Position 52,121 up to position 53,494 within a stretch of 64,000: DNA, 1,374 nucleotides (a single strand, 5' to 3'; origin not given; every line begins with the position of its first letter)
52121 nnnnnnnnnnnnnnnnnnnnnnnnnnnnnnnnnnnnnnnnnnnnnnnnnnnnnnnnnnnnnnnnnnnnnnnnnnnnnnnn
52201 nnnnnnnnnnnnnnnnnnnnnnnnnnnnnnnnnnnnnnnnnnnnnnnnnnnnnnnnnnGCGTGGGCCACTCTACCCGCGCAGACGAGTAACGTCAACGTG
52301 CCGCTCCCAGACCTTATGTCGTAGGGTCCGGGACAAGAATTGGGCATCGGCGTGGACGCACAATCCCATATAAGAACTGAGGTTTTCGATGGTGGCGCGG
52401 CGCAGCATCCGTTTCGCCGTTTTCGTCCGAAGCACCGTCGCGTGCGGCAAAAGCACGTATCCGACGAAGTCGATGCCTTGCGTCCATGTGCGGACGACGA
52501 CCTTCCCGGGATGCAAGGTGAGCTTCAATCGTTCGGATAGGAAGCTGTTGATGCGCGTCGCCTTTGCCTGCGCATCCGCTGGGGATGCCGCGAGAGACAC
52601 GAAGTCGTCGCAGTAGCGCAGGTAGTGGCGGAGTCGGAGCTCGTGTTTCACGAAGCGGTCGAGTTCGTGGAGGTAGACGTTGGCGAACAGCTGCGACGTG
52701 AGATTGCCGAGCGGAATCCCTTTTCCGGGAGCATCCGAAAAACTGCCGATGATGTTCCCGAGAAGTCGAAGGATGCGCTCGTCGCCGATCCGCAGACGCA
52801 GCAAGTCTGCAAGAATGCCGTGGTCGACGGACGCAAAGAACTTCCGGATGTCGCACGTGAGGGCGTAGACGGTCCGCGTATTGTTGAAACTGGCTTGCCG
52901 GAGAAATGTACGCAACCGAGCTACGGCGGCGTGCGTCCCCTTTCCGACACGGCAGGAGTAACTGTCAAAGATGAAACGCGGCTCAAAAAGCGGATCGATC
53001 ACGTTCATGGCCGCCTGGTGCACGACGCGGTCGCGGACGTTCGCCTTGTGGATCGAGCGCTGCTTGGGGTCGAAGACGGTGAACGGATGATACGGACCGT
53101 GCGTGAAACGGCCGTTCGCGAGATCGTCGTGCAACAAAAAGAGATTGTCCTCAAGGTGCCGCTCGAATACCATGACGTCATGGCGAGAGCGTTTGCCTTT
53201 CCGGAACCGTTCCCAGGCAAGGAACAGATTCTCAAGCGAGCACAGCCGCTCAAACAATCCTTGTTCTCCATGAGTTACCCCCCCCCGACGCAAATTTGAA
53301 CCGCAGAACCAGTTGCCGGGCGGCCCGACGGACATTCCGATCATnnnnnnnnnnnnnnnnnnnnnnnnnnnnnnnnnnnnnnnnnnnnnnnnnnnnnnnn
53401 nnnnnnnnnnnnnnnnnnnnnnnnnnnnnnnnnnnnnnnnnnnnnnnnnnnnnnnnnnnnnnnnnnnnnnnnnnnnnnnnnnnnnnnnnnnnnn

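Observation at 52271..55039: Complete diversity-generating retroelement inserted between infB and truB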

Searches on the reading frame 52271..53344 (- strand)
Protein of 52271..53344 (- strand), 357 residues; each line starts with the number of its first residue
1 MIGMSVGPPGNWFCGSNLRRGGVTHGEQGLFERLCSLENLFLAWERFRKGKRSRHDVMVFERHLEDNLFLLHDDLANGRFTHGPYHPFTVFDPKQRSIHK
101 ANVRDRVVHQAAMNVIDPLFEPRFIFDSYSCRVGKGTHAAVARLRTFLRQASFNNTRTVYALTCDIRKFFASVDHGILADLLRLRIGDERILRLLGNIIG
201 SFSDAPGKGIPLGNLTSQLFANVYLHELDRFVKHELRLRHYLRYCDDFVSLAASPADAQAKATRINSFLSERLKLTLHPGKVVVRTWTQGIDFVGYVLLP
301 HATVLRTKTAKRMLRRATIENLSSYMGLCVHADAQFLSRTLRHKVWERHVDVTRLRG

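Call 5: search_protein_families(library=pfam, proteins=[window:52271-53344:-], max_evalue=0.01)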
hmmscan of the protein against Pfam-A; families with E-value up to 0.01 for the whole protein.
window:52271-53344:- (357 aa): 1 family
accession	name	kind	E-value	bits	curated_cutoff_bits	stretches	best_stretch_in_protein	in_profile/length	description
PF00078.32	RVT_1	-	5e-17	62.7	29.6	1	94-297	8-204/205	Reverse transcriptase (RNA-dependent DNA polymerase)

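Call 6: search_protein_families(library=ncbifam, proteins=[window:52271-53344:-], max_evalue=0.01)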
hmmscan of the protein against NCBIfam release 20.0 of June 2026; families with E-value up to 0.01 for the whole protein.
window:52271-53344:- (357 aa): 6 families
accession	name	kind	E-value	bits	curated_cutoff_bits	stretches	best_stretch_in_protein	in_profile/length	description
TIGR04416.1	group_II_RT_mat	equivalog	2.4e-37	128.9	300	1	42-319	6-288/353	group II intron reverse transcriptase/maturase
NF041747.1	Drt3a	equivalog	3.5e-14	52.9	200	1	156-281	108-234/412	antiviral reverse transcriptase Drt3a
NF041746.1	Drt2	equivalog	1.2e-13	51.1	390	1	207-317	221-340/416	antiviral reverse transcriptase Drt2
NF038233.2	retron_St85_RT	exception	2.3e-09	36.9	235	1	158-318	88-250/289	retron St85 family RNA-directed DNA polymerase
NF041749.1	Drt4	equivalog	5.6e-05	22.3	450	1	207-286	192-268/489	antiviral reverse transcriptase Drt4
NF042941.1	Retron_TIR_antiphage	equivalog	0.0039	16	600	1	135-248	70-180/464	TIR domain-containing anti-phage reverse transcriptase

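Call 19: find_homologous_proteins(query=window:52271-53344:-)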
Query window:52271-53344:- (357 aa): 6132 proteins with E <= 0.001 among 8000 candidates; the best 120 are listed.
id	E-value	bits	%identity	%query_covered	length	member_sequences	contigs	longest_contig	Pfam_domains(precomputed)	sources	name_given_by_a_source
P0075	2.6e-219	745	100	92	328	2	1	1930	PF00078.33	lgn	-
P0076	8.1e-146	504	66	91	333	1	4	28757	PF00078.33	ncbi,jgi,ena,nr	ncbi:reverse transcriptase/maturase family protein [Patescibacteria group bacterium]|nr:reverse tran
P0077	5.4e-142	491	76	80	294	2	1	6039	PF00078.33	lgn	-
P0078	1.8e-139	483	65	96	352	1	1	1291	PF00078.33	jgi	-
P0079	7.9e-139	481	68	88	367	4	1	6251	PF00078.33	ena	-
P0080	8.0e-139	481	69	89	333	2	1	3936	PF00078.33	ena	-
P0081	1.6e-138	480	66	90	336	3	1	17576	PF00078.33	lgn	-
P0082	3.2e-138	479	63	96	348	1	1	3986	PF00078.33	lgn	-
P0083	6.6e-138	478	67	89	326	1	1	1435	PF00078.33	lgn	-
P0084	1.0e-137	477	68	89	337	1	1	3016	PF00078.33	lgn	-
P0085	2.7e-137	476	64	96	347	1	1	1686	PF00078.33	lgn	-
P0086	1.7e-136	473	65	93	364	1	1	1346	PF00078.33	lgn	-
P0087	2.0e-136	473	68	89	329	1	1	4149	PF00078.33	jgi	jgi:RNA-directed DNA polymerase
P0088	7.0e-135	468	65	92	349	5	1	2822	PF00078.33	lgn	-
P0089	7.6e-135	467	64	91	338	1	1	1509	PF00078.33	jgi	jgi:retron-type reverse transcriptase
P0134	2.9e-128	446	63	88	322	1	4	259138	PF00078.33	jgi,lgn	jgi:retron-type reverse transcriptase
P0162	1.4e-124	434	57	96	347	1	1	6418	PF00078.33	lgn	-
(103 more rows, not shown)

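Call 21: find_encoding_contigs(protein=P0077, flank=6000, max_places=2)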
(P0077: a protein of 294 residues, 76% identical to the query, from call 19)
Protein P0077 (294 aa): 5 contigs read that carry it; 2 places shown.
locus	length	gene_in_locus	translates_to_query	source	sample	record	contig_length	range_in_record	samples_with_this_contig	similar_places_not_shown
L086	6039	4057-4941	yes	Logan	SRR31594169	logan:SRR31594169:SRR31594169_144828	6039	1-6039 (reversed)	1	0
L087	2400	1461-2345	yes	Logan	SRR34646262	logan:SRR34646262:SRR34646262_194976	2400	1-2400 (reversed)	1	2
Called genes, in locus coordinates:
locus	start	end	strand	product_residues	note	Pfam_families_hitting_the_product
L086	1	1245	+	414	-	?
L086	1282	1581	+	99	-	-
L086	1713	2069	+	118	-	-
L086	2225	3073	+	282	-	-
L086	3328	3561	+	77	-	-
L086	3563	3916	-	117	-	PF22296:bAvd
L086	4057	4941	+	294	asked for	PF00078:RVT_1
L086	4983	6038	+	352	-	?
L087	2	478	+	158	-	?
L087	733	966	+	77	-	-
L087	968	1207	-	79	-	PF22296:bAvd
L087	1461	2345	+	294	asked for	PF00078:RVT_1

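Call 22: find_encoding_contigs(protein=P0134, flank=8000, max_places=2)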
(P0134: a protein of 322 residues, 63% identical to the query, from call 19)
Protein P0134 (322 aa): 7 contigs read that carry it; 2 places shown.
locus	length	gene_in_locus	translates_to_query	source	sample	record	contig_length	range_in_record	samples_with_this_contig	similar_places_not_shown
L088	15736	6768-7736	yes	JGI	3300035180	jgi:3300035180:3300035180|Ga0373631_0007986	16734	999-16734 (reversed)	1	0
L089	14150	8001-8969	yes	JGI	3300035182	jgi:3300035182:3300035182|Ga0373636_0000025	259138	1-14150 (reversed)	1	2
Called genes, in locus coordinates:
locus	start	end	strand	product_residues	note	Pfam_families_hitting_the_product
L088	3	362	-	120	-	?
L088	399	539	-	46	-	-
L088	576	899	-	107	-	-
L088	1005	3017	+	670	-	PF04760:IF2_N, PF00009:GTP_EFTU, PF01926:MMR_HSR1, PF22042:EF-G_D2, PF11987:IF-2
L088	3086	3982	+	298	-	PF00459:Inositol_P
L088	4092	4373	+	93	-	PF05015:HigB-like_toxin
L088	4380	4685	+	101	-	PF01381:HTH_3 (weak)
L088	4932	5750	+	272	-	-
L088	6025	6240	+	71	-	-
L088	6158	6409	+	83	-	-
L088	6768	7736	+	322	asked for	PF00078:RVT_1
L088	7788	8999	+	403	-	PF00579:tRNA-synt_1b, PF22421:SYY_C-terminal, PF01479:S4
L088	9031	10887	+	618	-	PF03485:Arg_tRNA_synt_N, PF00750:tRNA-synt_1d, PF05746:DALR_1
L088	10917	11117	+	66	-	PF00512:HisKA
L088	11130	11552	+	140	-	PF04519:Bactofilin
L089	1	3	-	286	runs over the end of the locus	-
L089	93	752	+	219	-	-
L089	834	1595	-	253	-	PF01509:TruB_N, PF16198:TruB_C_2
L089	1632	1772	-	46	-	-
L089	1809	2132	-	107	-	-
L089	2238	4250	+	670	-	PF04760:IF2_N, PF00009:GTP_EFTU, PF01926:MMR_HSR1, PF22042:EF-G_D2, PF11987:IF-2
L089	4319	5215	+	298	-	PF00459:Inositol_P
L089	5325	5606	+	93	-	PF05015:HigB-like_toxin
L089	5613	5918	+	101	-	PF01381:HTH_3 (weak)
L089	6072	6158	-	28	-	-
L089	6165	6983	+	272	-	-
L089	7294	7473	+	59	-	-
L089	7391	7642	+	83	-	-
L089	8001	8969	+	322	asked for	PF00078:RVT_1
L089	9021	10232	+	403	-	PF00579:tRNA-synt_1b, PF22421:SYY_C-terminal, PF01479:S4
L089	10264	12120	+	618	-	PF03485:Arg_tRNA_synt_N, PF00750:tRNA-synt_1d, PF05746:DALR_1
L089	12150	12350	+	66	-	PF00512:HisKA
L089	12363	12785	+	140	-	PF04519:Bactofilin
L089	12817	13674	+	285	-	-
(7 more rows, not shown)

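Call 23: find_encoding_contigs(protein=P0162, flank=6000, max_places=2)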
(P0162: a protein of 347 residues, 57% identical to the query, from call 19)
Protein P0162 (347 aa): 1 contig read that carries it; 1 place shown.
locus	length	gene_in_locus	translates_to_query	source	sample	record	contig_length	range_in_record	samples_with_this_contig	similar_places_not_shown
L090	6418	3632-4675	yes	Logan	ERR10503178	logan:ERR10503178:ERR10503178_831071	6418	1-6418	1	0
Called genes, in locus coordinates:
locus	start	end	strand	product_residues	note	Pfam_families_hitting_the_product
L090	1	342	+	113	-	?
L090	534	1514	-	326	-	PF00579:tRNA-synt_1b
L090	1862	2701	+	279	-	-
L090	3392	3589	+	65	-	-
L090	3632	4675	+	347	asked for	PF00078:RVT_1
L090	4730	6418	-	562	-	?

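Call 28: find_related_loci(query=window:52271-53257:-, collection=metagenome_contigs, flank=4000)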
Query window:52271-53257:- (328 aa) in metagenome_contigs; peptide patterns used: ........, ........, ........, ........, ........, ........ (x = any residue, [..] = any of these).
326 stretches matched a pattern; 247 encode a relative of the query (tblastn E <= 1e-3); the best 80 are kept; 80 distinct loci.
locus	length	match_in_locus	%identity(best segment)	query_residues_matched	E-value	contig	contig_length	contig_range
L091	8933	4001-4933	71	2-312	2e-145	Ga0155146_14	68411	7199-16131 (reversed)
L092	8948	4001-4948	68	1-316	1e-142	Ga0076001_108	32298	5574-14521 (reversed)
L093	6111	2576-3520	68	1-315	5e-143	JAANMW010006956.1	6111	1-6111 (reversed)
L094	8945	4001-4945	68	1-315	1e-142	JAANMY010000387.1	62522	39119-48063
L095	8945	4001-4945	68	1-315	1e-142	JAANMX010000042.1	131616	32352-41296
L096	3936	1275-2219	69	1-315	2e-145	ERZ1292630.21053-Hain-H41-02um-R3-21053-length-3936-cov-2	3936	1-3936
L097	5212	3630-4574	69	1-315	7e-143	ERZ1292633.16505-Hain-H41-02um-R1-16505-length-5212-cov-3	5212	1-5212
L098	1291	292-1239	68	1-316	6e-155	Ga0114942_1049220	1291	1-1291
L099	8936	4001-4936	68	1-312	2e-138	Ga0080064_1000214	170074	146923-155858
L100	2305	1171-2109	64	1-313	3e-146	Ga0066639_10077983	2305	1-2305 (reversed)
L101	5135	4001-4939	64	1-313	7e-138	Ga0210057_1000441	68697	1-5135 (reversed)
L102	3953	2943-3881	64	1-313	5e-141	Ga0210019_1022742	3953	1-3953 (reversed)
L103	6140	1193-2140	65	1-316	3e-136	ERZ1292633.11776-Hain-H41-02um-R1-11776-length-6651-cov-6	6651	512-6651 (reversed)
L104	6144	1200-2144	64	1-315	1e-134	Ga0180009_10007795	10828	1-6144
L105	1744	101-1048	63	1-316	2e-144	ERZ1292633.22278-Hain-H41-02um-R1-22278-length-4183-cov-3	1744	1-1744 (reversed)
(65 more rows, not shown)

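Call 45: search_solved_structures(query=window:52271-53257:-, max_evalue=0.001)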
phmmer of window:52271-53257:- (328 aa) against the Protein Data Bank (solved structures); distinct sequences matched with E-value up to 0.001: 15.
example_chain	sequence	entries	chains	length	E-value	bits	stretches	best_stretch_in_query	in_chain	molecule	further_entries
8ub7_A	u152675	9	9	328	6.4e-49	170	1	3-288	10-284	Reverse transcriptase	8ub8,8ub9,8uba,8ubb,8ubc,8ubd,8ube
6ar1_A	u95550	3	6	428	5.9e-20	74.9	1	3-287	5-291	GsI-IIC RT | Trt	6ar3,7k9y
5g2x_C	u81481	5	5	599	7.2e-16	61.4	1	65-204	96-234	GROUP II INTRON-ENCODED PROTEIN LTRA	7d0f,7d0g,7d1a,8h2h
5hhl_A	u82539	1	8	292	3.3e-15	59.3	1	31-267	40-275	Retron-type reverse transcriptase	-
7uim_D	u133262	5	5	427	6e-15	58.4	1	32-268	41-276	Group II intron reverse transcriptase/maturase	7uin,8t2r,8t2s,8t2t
5hhj_A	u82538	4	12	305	7.2e-15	58.1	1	34-268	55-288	Retron-type reverse transcriptase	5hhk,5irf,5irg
8bgj_A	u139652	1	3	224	4.6e-14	55.5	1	129-266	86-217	RNA-directed DNA polymerase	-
6me0_C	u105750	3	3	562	1.9e-12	50.2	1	64-286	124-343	Maturase reverse transcriptase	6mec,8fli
7kft_D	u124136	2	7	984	2e-08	36.9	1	63-270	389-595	Cas6-RT-Cas1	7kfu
9z6y_A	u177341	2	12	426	3e-06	29.8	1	134-243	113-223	Drt3a reverse transcriptase protein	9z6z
9d4s_A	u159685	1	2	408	5.1e-06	29.1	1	2-244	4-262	Group II intron-like 4 reverse transcriptase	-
9d5x_A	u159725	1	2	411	5.2e-06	29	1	2-244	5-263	Group II intron-like 4 reverse transcriptase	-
9ioa_A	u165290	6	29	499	6.2e-05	25.5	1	51-287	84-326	RNA-dependent DNA polymerase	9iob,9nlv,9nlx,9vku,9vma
9c0i_A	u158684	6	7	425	0.0009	21.7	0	178-227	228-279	Reverse transcriptase/maturase family protein | Antiviral reverse transcriptase Drt2 | RNA-dependent DNA polymerase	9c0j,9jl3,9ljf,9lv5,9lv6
9lje_A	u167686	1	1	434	0.00094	21.6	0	178-226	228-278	RNA-dependent DNA polymerase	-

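Call 52: search_protein_families(library=phrogs, proteins=[window:52271-53257:-], max_evalue=0.001)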
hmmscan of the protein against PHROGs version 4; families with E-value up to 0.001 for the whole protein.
window:52271-53257:- (328 aa): 2 families
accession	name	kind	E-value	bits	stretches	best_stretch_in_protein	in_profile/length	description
phrog_1423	-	DNA, RNA and nucleotide metabolism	6.5e-109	366.5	1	1-319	102-441/1040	Reverse transcriptase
phrog_2825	-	DNA, RNA and nucleotide metabolism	1.2e-05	25.6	1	132-287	112-265/336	polymerase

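Call 65: search_solved_structures(query=window:52271-53257:-, max_evalue=1e-30, show_alignments=1)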
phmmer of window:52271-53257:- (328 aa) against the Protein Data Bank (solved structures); distinct sequences matched with E-value up to 1e-30: 1.
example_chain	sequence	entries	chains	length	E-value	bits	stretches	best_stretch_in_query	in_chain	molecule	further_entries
8ub7_A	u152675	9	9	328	6.4e-49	170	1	3-288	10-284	Reverse transcriptase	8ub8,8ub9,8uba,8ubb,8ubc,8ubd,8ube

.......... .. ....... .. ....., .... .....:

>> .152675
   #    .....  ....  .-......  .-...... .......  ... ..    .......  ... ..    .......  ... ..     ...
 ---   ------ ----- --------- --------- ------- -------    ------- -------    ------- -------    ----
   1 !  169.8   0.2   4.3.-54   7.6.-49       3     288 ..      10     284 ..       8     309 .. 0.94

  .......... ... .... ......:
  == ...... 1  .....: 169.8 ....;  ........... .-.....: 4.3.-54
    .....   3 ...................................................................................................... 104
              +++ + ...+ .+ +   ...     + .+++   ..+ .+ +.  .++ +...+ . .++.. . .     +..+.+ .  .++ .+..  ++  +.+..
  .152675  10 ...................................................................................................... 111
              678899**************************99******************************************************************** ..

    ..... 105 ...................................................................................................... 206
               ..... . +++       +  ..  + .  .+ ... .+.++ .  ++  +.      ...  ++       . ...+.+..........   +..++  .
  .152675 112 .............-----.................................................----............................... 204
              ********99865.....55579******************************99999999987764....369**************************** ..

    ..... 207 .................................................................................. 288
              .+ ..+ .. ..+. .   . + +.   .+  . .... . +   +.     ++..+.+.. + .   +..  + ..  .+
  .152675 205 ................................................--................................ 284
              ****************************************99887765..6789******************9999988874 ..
